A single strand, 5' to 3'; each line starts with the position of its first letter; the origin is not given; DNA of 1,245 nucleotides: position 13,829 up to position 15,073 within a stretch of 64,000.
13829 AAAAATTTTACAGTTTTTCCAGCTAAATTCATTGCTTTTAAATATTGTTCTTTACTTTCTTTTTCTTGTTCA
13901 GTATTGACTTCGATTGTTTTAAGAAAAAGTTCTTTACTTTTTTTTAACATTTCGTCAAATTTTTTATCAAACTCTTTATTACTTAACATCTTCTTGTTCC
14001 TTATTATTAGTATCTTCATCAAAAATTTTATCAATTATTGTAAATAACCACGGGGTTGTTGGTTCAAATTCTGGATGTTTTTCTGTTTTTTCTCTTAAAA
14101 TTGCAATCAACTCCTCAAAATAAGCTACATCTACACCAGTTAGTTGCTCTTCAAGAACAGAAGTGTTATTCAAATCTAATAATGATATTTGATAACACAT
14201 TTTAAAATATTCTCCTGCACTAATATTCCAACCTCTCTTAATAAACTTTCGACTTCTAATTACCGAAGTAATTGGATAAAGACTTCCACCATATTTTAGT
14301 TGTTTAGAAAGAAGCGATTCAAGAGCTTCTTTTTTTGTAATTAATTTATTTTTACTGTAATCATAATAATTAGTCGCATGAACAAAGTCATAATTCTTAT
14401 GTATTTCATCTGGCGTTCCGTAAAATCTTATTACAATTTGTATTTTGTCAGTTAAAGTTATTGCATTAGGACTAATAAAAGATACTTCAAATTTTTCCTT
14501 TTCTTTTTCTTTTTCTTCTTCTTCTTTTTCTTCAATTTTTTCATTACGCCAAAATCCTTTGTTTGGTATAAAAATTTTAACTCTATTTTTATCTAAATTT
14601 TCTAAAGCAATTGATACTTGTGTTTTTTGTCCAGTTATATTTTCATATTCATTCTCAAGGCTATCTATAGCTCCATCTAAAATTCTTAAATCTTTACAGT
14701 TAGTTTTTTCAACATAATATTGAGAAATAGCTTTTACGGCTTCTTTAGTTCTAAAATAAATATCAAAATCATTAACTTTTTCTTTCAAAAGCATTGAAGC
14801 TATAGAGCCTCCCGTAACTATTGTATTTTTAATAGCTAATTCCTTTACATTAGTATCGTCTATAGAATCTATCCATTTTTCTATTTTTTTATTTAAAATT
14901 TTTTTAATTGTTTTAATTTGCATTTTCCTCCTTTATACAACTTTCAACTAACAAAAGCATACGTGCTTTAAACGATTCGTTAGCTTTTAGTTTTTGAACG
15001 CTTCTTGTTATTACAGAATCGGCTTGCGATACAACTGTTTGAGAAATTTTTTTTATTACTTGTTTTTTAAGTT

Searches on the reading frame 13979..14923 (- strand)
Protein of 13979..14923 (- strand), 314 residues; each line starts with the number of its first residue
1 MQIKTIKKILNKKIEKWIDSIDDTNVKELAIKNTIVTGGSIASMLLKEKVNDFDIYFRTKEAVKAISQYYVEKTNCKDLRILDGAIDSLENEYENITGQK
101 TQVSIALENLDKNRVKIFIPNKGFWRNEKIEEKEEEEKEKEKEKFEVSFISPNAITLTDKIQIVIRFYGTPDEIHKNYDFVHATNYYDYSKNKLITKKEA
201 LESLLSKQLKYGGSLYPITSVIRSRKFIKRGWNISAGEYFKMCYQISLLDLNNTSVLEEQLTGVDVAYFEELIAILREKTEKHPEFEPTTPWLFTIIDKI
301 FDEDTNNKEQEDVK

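Call 61: search_protein_families(library=pfam, proteins=[window:13979-14923:-], max_evalue=10)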
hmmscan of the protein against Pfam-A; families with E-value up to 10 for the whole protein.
window:13979-14923:- (314 aa): 1 family
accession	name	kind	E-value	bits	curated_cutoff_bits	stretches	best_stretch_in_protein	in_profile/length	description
PF25706.1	HCMV_UL116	-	0.056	13.1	30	1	87-188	150-252/336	Human cytomegalovirus UL116 protein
